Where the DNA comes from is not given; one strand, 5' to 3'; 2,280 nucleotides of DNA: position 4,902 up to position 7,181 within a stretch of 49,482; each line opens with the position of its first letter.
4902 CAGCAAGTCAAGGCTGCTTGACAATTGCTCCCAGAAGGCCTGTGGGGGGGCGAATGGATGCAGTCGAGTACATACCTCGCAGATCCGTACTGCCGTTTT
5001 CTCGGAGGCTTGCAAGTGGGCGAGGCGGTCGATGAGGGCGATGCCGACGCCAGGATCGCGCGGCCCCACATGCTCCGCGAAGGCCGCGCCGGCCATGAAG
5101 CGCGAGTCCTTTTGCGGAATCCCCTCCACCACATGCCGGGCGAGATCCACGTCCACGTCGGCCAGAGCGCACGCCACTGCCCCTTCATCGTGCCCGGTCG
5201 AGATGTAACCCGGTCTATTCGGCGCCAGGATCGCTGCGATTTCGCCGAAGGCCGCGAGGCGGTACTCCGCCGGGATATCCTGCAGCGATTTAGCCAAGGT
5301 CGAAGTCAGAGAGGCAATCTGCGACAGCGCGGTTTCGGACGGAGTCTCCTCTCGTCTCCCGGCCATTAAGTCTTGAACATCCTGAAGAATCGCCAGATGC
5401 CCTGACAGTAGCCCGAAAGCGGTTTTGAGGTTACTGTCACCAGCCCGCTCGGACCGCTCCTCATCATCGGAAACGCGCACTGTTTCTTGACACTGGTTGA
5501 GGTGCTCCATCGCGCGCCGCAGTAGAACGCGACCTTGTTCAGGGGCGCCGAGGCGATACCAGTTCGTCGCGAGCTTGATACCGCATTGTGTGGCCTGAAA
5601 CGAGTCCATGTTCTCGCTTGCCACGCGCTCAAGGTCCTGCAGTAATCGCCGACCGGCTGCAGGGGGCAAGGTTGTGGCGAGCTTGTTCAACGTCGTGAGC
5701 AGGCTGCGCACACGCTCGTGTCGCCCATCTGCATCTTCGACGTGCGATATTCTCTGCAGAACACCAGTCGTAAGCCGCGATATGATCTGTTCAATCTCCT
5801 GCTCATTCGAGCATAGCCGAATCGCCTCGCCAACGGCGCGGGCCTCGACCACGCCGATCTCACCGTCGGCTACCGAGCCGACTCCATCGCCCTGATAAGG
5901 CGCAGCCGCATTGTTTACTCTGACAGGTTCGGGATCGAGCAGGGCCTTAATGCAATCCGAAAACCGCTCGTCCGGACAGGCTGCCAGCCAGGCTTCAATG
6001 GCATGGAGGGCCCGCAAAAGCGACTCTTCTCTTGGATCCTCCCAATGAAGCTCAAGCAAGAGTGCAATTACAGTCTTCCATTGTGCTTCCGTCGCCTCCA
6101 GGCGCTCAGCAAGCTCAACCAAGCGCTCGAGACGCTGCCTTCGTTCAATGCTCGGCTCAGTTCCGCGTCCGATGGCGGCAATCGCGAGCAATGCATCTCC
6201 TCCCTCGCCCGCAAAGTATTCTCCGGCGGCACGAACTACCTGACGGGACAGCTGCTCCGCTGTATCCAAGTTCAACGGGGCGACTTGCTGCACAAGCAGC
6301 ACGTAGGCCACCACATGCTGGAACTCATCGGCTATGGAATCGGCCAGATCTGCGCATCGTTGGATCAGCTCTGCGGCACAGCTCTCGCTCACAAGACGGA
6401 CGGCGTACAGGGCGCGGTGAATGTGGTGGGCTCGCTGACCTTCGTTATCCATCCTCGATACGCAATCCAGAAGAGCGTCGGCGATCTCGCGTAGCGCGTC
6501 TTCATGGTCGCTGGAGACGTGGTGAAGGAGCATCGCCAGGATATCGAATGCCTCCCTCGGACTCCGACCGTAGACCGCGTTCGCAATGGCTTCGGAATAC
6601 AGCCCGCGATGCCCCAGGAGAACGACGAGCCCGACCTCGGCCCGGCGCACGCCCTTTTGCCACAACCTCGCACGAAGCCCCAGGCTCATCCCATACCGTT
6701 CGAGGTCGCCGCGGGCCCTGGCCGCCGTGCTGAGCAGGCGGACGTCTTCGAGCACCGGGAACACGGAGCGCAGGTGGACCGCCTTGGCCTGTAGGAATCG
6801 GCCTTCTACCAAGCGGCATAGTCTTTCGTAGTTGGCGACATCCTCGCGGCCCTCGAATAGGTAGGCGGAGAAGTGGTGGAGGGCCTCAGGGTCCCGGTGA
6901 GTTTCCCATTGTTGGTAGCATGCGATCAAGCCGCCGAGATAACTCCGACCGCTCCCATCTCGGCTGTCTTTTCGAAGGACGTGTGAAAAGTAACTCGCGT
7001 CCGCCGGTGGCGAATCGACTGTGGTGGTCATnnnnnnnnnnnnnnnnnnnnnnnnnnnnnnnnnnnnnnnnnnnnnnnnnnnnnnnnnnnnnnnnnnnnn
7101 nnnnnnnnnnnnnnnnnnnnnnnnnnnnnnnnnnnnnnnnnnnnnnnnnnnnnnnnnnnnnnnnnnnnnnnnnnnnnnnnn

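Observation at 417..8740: Split STAND: an NTPase that ends at its winged helix, coupled to a separate 2204-aa helical giant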

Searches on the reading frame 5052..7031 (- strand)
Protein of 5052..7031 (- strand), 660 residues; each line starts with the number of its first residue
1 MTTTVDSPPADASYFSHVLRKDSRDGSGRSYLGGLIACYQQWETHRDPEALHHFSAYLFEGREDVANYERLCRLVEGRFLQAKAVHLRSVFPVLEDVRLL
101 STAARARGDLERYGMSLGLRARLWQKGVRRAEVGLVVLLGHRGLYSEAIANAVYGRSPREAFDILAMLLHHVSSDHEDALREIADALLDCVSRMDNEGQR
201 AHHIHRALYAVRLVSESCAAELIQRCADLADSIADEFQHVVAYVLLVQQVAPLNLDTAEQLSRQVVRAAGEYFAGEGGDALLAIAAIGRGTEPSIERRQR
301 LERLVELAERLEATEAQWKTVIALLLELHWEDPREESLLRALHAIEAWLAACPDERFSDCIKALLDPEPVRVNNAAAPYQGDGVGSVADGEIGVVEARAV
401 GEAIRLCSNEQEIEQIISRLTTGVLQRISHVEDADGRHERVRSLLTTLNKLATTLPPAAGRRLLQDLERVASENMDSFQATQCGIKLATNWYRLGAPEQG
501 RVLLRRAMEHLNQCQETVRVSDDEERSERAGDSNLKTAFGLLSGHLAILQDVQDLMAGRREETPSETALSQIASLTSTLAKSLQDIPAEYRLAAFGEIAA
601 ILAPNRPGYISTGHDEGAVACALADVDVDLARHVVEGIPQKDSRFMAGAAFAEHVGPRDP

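Call 35: search_protein_representatives(protein=window:5052-7031:-)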
Query: 660 residues. Proteins with E-value up to 0.001 (for the whole library): 7; up to 1e-10: 6; up to 1e-30: 6. The best 7 are listed.
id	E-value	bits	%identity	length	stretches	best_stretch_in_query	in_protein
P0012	0.0e+00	1451.0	100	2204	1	1-660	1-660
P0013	2.0e-124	433.2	38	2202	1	9-660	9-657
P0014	5.1e-120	418.6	40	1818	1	14-660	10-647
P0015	6.8e-110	385.2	36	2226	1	4-660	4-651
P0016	4.0e-88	313.3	33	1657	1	11-660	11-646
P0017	1.1e-55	206.1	42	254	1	14-258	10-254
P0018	4.3e-04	35.7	35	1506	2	27-132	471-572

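Call 36: search_protein_families(library=pfam, proteins=[P0018, P0017], max_evalue=0.01)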
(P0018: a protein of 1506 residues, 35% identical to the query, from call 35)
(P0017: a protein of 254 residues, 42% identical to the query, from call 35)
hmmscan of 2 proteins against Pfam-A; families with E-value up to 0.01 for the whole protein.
P0018 (1506 aa): 8 families
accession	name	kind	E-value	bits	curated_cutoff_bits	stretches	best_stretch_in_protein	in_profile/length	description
PF13560.12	HTH_31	-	1e-09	39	27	1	4-61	2-58/64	Helix-turn-helix domain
PF13191.12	AAA_16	-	7.8e-09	36.7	32.6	1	155-268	4-144/167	AAA ATPase domain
PF01381.28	HTH_3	-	4.1e-06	27.2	23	1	8-60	1-51/55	Helix-turn-helix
PF13401.12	AAA_22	-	3.5e-05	24.6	27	1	172-266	5-94/130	AAA domain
PF17762.8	HTH_ParB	-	0.0022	18.5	22.6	0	7-45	11-49/102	ParB HTH domain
PF05729.18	NACHT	-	0.0023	18.2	26.7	1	175-329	3-161/167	NACHT domain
PF24883.2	NPHP3_N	-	0.0053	17.4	24.8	0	164-268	13-136/164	Nephrocystin 3, N-terminal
PF12844.13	HTH_19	-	0.0059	16.9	30.2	0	5-37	1-33/64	Helix-turn-helix domain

P0017 (254 aa): 0 families

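Call 41: find_encoding_contigs(protein=P0018, flank=10000, max_places=3)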
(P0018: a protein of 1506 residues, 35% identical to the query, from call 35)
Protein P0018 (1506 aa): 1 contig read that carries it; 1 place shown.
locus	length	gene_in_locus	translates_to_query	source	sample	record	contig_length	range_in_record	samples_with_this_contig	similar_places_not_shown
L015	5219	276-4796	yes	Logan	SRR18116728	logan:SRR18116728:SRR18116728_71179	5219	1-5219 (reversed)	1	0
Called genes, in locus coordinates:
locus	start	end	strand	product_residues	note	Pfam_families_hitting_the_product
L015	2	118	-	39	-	?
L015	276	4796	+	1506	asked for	PF01381:HTH_3 (weak), PF13560:HTH_31 (weak), PF13191:AAA_16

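Call 61: predict_structure(alignment_id=A5)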
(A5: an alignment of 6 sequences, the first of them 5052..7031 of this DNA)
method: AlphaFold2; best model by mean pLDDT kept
length: 660 residues; sequences in the alignment: 6
mean_pLDDT: 79.7   pTM: 0.65
mean pLDDT of the five models: 79.7, 78.9, 76.5, 71.9, 68.8
residues with pLDDT >= 90: 162; 70-90: 387; 50-70: 45; < 50: 66
segments of 3 or more residues with pLDDT < 50: 1-15, 378-391, 527-546, 555-559, 604-609
pLDDT, mean of each block of 10 residues (from residue 1): 37 47 63 74 79 86 89 89 81 90 92 91 80 82 88 85 90 87 95 92 92 91 95 91 92 92 88 88 90 90 95 91 93 85 89 81 83 59 37 75 79 79 78 77 78 81 86 84 89 89 88 78 52 44 48 48 73 82 87 83 51 67 85 80 81 78
secondary structure, 60 per line:
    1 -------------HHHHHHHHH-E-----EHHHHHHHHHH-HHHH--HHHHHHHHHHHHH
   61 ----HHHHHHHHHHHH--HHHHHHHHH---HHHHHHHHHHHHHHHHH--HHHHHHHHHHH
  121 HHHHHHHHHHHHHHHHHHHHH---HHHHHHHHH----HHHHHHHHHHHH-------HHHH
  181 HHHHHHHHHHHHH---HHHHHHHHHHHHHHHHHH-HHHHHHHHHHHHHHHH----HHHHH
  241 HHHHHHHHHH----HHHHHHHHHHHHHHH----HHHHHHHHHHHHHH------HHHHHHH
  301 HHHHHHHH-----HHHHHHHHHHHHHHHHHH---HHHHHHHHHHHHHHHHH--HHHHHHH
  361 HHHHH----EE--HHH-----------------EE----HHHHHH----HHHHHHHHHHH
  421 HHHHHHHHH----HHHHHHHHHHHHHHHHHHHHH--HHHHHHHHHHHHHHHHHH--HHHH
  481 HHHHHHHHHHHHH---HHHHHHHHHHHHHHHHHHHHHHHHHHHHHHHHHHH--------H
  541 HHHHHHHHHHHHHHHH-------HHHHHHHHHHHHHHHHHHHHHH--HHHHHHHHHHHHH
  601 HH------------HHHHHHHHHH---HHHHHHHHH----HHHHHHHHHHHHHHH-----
elements in order: H14-22 H31-40 H42-45 H48-60 H65-76 H79-87 H91-107 H110-141 H145-153 H158-169 H177-193 H197-214 H216-231 H236-250 H255-269 H274-287 H294-308 H314-331 H335-351 H354-365 H400-405 H410-429 H434-454 H457-474 H477-493 H497-531 H540-556 H564-585 H588-602 H615-624 H628-636 H641-655

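Call 64: fold_search(model_id=the predicted structure, library=pdb)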
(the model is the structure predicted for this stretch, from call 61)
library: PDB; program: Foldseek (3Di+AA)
matches with E <= 10: 1266; with E <= 0.001: 39
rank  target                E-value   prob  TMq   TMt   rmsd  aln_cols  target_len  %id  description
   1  8ga7                  1.4e-05  0.98  0.08  0.10  29.1       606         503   14  Geometrically programmable nanomaterial construction using regularized protein building blocks (released 2024-03-13)
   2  4buj_B                2.2e-05  1.00  0.16  0.09  26.6       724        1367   10  Crystal structure of the S. cerevisiae Ski2-3-8 complex (released 2013-08-28)
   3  7rdr_A                3.5e-05  1.00  0.21  0.28  20.3       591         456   12  Circular tandem repeat protein with novel repeat topology and enhanced subunit contact surfaces (released 2021-09-01)
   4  8gel_A                6.4e-05  0.97  0.08  0.10  30.5       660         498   12  Cryo-EM structure of synthetic tetrameric building block sC4 (released 2024-03-13)
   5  8cmk_B                1.3e-04  1.00  0.31  0.24  18.2       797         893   13  Transportin-3 TNPO3 in complex with RSY region of CIRBP (released 2024-03-06)
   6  8jal_B                2.2e-04  1.00  0.17  0.19  26.1       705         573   11  Structure of CRL2APPBP2 bound with RxxGP degron (dimer) (released 2023-10-18)
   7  9hvq_Q                2.3e-04  0.98  0.12  0.10  28.0       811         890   11  Structure of the transcribing Pol II-DSIF-PAF-SPT6-RECQL5 complex (released 2025-07-16)
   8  8qca_B                2.4e-04  1.00  0.15  0.14  25.4       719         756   11  CryoEM structure of a S. Cerevisiae Ski2387 complex in the closed state bound to RNA (released 2023-11-15)
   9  5dse_A                2.7e-04  1.00  0.20  0.23  24.3       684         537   12  Crystal Structure of the TTC7B/Hyccin Complex (released 2015-12-02)
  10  8cmk_A                2.8e-04  1.00  0.31  0.24  16.5       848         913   11  Transportin-3 TNPO3 in complex with RSY region of CIRBP (released 2024-03-06)
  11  9hma                  3.5e-04  1.00  0.18  0.11  26.6       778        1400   11  Cryo-EM structure of apo human separase (released 2025-09-03)
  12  7qds_B                3.6e-04  1.00  0.18  0.13  25.5       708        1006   14  Apo human SKI complex in the open state (released 2022-02-02)
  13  7unk_A                3.8e-04  1.00  0.21  0.15  27.4       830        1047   10  Structure of Importin-4 bound to the H3-H4-ASF1 histone-histone chaperone complex (released 2022-09-21)
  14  8ro2_J                4.1e-04  1.00  0.18  0.20  24.6       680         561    9  Integrative Structure of the human intron lariat Spliceosome (ILS'') (released 2024-09-18)
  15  4buj_F                4.1e-04  1.00  0.16  0.09  26.2       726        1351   10  Crystal structure of the S. cerevisiae Ski2-3-8 complex (released 2013-08-28)
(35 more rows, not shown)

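Call 73: search_protein_families(library=phrogs, proteins=[window:5052-7031:-], max_evalue=0.1)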
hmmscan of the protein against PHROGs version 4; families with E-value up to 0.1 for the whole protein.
window:5052-7031:- (660 aa): 0 families

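Call 84: search_protein_families(library=padloc, proteins=[P0018], max_evalue=0.01)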
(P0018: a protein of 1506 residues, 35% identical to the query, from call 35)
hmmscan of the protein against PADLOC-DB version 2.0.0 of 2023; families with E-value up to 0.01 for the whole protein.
P0018 (1506 aa): 2 families
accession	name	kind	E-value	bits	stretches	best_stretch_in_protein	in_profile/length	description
PDLC02159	Avs1b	-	1.1e-07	27.6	1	255-507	321-568/1924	-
PDLC03665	Control_protein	-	0.00097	17.4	1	3-38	8-44/77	control protein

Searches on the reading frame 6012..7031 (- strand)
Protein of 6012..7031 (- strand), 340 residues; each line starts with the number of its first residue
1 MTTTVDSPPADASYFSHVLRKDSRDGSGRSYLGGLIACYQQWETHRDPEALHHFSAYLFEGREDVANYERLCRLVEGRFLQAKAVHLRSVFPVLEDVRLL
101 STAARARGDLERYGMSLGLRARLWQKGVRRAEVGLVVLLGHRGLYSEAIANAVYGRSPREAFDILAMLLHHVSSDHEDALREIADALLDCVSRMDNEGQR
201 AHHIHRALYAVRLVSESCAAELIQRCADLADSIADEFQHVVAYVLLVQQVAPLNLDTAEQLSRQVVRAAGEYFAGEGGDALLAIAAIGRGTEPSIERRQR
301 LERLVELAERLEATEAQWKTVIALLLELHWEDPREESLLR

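Call 28: find_homologous_proteins(query=A1)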
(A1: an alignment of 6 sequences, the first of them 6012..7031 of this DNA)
Query A1 (6 sequences): 8000 candidates shared short words with the query, none scored E <= 0.001.

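Call 30: find_related_loci(query=A1, collection=genome_contigs, flank=10000)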
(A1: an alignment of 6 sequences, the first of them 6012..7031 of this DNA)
Query A1 (340 aa) in genome_contigs; peptide patterns used: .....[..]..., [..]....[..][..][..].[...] (x = any residue, [..] = any of these).
148 stretches matched a pattern; 2 encode a relative of the query (tblastn E <= 1e-3); 2 distinct loci.
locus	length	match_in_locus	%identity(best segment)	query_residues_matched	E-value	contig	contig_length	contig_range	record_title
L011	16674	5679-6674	43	1-333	9e-92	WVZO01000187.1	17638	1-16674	MAG: Candidatus Aminicenantes bacterium isolate CS4-C025 C_merged_R1_(paired)_contig_131779, whole genome shotgun sequen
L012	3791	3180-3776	44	15-213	7e-50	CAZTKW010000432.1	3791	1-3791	MAG TPA_asm: uncultured Pirellulales bacterium isolate SRP214966_co5_288 genome assembly, contig: NODE_30774_length_3791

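Call 31: find_related_loci(query=A1, collection=metagenome_contigs, flank=10000)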
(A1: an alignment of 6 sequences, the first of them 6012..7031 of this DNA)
Query A1 (340 aa) in metagenome_contigs; peptide patterns used: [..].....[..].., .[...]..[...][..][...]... (x = any residue, [..] = any of these).
176 stretches matched a pattern; 2 encode a relative of the query (tblastn E <= 1e-3); 2 distinct loci.
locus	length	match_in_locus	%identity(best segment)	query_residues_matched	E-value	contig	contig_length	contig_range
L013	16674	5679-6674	43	1-333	2e-91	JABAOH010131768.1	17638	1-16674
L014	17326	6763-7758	43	1-333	2e-91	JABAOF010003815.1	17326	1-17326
